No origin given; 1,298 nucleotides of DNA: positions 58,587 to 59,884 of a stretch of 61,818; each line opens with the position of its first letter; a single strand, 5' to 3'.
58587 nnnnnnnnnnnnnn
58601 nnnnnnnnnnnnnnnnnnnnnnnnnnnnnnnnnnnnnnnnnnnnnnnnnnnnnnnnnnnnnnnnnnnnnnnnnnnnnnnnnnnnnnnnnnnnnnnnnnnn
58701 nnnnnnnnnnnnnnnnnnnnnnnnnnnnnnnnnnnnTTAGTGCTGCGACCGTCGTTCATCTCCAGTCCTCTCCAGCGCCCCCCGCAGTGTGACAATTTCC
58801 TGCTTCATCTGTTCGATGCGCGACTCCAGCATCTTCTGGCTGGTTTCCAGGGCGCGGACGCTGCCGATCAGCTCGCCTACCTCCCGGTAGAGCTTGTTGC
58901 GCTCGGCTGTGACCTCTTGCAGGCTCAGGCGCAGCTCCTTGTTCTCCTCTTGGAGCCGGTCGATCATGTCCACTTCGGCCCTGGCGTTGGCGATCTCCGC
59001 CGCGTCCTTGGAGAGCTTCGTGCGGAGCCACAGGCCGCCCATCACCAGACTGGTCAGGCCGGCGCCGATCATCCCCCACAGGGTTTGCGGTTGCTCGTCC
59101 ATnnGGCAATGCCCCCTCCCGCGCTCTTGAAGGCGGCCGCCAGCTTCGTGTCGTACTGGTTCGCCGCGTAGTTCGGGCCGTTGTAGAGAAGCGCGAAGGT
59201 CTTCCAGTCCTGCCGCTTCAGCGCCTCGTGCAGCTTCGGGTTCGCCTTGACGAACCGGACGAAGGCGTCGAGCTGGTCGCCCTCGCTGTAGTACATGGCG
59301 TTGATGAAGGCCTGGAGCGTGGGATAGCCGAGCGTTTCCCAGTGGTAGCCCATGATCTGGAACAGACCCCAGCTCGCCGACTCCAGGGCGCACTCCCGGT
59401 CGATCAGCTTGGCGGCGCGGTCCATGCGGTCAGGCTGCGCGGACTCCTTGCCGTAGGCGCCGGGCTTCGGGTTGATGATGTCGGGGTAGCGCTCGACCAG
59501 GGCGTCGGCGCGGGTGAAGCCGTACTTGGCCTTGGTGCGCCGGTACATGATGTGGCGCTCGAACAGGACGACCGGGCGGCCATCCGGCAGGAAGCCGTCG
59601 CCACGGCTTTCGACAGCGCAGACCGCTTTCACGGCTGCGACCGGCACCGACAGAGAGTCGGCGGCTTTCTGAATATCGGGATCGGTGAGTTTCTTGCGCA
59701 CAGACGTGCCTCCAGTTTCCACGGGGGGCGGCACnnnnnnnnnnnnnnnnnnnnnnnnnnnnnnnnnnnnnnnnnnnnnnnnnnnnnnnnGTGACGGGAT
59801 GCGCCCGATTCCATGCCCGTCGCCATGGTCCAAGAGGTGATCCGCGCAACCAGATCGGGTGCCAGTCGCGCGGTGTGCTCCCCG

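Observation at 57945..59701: The lysis cassette has an endolysin, Rz with embedded Rz1, and two extra single-TM coiled-coil proteins, but no canonical multi-TM holin; a pinholin-like gene sits far away near terL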

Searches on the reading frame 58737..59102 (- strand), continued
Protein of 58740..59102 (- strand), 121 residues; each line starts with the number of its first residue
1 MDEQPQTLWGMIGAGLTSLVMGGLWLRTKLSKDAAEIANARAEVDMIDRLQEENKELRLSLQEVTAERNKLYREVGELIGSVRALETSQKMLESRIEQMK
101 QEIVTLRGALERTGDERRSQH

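Call 48: search_solved_structures(query=A2, max_evalue=1)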
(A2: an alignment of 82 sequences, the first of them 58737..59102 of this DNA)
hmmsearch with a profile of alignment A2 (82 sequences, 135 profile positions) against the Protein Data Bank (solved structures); distinct sequences matched with E-value up to 1: 357 (the best 60 are shown).
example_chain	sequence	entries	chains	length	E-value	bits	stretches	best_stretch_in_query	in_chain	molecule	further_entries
8p4y_A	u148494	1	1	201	6.3e-08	35.9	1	47-106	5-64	Protein origami triangle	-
8gi0_F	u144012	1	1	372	1.7e-07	34.5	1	47-120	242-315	Peroxisomal membrane protein PEX14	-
8qox_B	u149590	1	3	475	1.6e-06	31.3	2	75-122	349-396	Conserved membrane protein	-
5apz_A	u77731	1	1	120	8.6e-05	25.7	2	79-122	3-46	GENERAL CONTROL PROTEIN GCN4, NOR1 TCAR0761, GENERAL CONTROL PROTEIN GCN4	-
6gap_A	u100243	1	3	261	0.00014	25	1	44-116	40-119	Outer capsid protein sigma-1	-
2efr_A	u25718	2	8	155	0.00029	24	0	49-121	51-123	General control protein GCN4 and Tropomyosin 1 alpha chain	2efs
2dq3_A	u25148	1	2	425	0.00031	23.9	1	55-114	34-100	Seryl-tRNA synthetase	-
6mg3_A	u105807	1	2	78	0.00052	23.2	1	58-114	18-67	CCAAT/enhancer-binding protein beta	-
6v50_A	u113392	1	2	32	0.00055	23.1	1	76-103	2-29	Coiled-coil Trimer with Glu:Ser:Lys Triad with K7A mutation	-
5nfd_A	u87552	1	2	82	0.00057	23.1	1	50-115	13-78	Kinesin-like protein KIF21A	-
6mg1_A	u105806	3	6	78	0.00066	22.9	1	66-114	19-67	CCAAT/enhancer-binding protein beta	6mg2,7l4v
9rld_L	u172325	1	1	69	0.00066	22.9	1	76-127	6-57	Major outer membrane lipoprotein Lpp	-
6q22_A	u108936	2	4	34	0.00069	22.8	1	76-103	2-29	Coiled-coil Trimer with Glu:Aminobutyric acid:Lys Triad | peptide with Glu:Ala:Lys triad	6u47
1hjb_A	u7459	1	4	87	0.00076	22.7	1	55-114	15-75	CCAAT/ENHANCER BINDING PROTEIN BETA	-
5vpa_B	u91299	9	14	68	0.00076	22.7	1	50-112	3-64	Transcription factor jun-D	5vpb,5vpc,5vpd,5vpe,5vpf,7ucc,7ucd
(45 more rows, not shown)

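Call 51: find_related_loci(query=A1, collection=viral_contigs, flank=4000)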
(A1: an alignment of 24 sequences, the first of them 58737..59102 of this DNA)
Query A1 (121 aa) in viral_contigs; peptide patterns used: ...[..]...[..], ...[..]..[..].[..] (x = any residue, [..] = any of these).
74 stretches matched a pattern; 2 encode a relative of the query (tblastn E <= 1e-3); 2 distinct loci.
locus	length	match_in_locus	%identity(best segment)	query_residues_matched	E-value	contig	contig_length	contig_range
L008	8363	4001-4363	98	1-121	4e-77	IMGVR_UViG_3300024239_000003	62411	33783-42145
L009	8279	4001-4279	41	19-111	3e-17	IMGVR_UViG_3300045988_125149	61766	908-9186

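Call 76: find_encoding_contigs(protein=P0012, flank=4000, max_places=3)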
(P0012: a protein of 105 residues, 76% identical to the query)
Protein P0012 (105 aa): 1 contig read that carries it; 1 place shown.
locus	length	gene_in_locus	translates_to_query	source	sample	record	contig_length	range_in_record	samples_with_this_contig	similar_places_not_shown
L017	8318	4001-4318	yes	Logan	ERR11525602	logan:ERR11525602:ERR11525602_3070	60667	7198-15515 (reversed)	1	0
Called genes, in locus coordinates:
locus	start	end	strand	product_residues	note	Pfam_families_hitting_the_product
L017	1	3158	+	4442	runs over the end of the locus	PF01464:SLT, PF07669:Eco57I, PF28553:WH_1, PF28554:DUF8437, PF04851:ResIII (weak), PF28555:Helicase_dom, PF18798:LPD3, PF18858:LPD39, +1 more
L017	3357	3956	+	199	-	PF11860:Muramidase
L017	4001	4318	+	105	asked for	PF02403:Seryl_tRNA_N (faint)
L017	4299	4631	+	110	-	-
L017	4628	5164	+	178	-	PF03245:Phage_lysis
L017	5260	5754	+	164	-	PF13392:HNH_3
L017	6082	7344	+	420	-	PF13356:Arm-DNA-bind_3, PF22022:Phage_int_M, PF00589:Phage_integrase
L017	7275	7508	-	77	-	PF05930:Phage_AlpA, PF12728:HTH_17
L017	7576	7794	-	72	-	-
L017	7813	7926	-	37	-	-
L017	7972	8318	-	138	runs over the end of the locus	PF25682:Phage_VG64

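Call 77: find_encoding_contigs(protein=P0022, flank=4000, max_places=2)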
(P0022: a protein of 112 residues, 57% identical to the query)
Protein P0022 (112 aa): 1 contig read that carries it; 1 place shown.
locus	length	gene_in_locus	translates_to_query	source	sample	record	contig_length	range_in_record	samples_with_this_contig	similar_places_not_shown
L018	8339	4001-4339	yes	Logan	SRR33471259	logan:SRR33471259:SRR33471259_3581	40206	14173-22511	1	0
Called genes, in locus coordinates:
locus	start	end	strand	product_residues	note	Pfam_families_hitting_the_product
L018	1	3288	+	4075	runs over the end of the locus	PF01464:SLT, PF04851:ResIII (weak), PF05175:MTS (weak), PF18858:LPD39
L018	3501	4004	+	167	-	-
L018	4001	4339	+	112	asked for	-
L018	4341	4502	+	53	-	-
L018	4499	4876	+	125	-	-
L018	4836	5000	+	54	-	-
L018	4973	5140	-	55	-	-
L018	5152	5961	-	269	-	-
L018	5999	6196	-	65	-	-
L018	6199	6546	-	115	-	-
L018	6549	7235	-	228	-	-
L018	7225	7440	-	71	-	-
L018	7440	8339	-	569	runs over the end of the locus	PF09588:YqaJ (weak)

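Call 78: find_encoding_contigs(protein=P0018, flank=4000, max_places=2)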
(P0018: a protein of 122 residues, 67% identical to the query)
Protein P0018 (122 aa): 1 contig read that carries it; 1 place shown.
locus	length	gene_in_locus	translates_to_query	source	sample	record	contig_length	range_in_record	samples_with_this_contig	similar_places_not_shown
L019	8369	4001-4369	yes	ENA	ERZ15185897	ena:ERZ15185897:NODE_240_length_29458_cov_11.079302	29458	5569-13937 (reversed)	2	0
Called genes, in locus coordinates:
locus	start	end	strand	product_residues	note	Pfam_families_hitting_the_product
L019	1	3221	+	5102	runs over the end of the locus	PF01464:SLT, PF28553:WH_1, PF28554:DUF8437, PF00176:SNF2-rel_dom (faint), PF28555:Helicase_dom, PF18858:LPD39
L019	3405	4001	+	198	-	PF11860:Muramidase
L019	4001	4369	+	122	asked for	-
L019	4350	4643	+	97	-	-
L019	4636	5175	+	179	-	-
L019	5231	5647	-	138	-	PF00692:dUTPase, PF22769:DCD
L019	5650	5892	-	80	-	-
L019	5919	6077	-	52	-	-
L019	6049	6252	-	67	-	-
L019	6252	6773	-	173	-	-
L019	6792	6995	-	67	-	-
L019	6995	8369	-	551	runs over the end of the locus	PF09588:YqaJ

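Call 79: find_encoding_contigs(protein=P0015, flank=4000, max_places=2)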
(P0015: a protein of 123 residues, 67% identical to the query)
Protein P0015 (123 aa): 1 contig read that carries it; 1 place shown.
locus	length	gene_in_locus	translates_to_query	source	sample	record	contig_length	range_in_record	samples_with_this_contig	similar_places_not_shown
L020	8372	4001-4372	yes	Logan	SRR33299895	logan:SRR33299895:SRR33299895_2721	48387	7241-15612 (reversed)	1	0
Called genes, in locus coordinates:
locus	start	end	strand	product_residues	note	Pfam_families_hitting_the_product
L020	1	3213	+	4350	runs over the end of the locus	PF01464:SLT, PF07669:Eco57I, PF28553:WH_1, PF28554:DUF8437, PF28555:Helicase_dom, PF00271:Helicase_C (faint), PF18858:LPD39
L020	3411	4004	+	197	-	PF11860:Muramidase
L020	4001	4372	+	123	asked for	PF02403:Seryl_tRNA_N (weak)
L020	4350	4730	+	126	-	-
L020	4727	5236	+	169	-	PF03245:Phage_lysis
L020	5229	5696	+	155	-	PF07087:DUF1353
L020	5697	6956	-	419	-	PF13356:Arm-DNA-bind_3, PF22022:Phage_int_M, PF00589:Phage_integrase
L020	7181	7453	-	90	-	PF05930:Phage_AlpA, PF12728:HTH_17 (weak)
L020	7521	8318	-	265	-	-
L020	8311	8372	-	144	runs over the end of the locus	PF24886:DUF7740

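Call 85: find_related_loci(query=A1, collection=genome_contigs, flank=6000)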
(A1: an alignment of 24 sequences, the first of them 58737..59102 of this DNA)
Query A1 (121 aa) in genome_contigs; peptide patterns used: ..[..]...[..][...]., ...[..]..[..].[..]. (x = any residue, [..] = any of these).
133 stretches matched a pattern, but none encodes a relative of the query by tblastn (E <= 1e-3).

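Call 87: find_related_loci(query=A3, collection=viral_contigs, flank=4000)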
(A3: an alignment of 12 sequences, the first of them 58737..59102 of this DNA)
Query A3 (121 aa) in viral_contigs; peptide patterns used: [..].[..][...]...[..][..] (x = any residue, [..] = any of these).
22 stretches matched a pattern; 8 encode a relative of the query (tblastn E <= 1e-3); 8 distinct loci.
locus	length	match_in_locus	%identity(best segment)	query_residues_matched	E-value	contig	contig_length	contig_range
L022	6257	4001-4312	39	10-113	3e-21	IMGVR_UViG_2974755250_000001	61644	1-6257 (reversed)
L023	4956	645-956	38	10-113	1e-20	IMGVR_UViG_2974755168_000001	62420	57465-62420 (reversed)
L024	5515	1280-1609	36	1-115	4e-18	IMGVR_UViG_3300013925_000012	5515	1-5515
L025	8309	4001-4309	39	1-101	2e-17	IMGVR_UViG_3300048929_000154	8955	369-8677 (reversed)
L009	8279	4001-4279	41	19-111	8e-17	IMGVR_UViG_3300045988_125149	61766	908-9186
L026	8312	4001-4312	33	5-115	5e-16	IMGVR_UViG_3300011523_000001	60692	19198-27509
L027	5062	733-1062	33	1-115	7e-16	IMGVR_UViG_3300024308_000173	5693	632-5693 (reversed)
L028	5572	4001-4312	39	10-113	3e-21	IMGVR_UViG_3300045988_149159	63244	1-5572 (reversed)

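Call 88: find_related_loci(query=A3, collection=genome_contigs, flank=6000)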
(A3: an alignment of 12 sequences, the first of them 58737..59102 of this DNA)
Query A3 (121 aa) in genome_contigs; peptide patterns used: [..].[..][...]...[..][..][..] (x = any residue, [..] = any of these).
14 stretches matched a pattern, but none encodes a relative of the query by tblastn (E <= 1e-3).

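Call 101: predict_structure(alignment_id=A1)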
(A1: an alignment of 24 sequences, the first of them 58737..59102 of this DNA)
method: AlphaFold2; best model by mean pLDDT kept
length: 121 residues; sequences in the alignment: 24
mean_pLDDT: 89.9   pTM: 0.48
mean pLDDT of the five models: 89.9, 88.8, 87.3, 87.1, 85.4
residues with pLDDT >= 90: 86; 70-90: 25; 50-70: 5; < 50: 5
segments of 3 or more residues with pLDDT < 50: 1-5
pLDDT, mean of each block of 10 residues (from residue 1): 52 80 89 91 95 97 98 98 98 98 96 91 67
secondary structure, 60 per line:
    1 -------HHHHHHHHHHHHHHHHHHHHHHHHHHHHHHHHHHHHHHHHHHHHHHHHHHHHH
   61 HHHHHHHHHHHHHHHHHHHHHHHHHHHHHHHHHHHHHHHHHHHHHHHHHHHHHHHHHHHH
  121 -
elements in order: H8-120

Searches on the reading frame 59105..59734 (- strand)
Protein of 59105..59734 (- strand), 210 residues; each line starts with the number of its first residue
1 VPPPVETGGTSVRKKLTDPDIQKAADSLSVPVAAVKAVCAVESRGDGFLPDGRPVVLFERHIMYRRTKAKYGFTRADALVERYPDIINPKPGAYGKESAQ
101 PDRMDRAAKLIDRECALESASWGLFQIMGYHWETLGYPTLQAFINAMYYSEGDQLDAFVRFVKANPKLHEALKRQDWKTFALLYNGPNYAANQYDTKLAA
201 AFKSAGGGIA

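Call 5: search_protein_families(library=pfam, max_evalue=0.1, proteins=[window:59105-59734:-])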
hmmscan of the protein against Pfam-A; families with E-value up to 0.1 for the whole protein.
seq(210 aa): 1 family
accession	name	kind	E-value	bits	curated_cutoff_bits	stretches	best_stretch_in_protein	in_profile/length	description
PF11860.13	Muramidase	-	3.4e-62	210.2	22.3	1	32-204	2-173/175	N-acetylmuramidase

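Call 6: search_protein_families(library=phrogs, max_evalue=0.1, proteins=[window:59105-59734:-])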
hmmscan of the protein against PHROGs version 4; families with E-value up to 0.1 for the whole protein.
seq(210 aa): 2 families
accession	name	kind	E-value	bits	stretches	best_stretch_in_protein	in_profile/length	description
phrog_1224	-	head and packaging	1.6e-95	321.9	1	10-205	68-260/438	endolysin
phrog_2860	-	head and packaging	1.4e-81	273.9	1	15-206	2-187/189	endolysin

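Call 104: search_protein_families(library=ncbifam, max_evalue=0.01, proteins=[window:59105-59701:-])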
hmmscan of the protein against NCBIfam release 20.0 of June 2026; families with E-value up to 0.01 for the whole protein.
seq(199 aa): 0 families
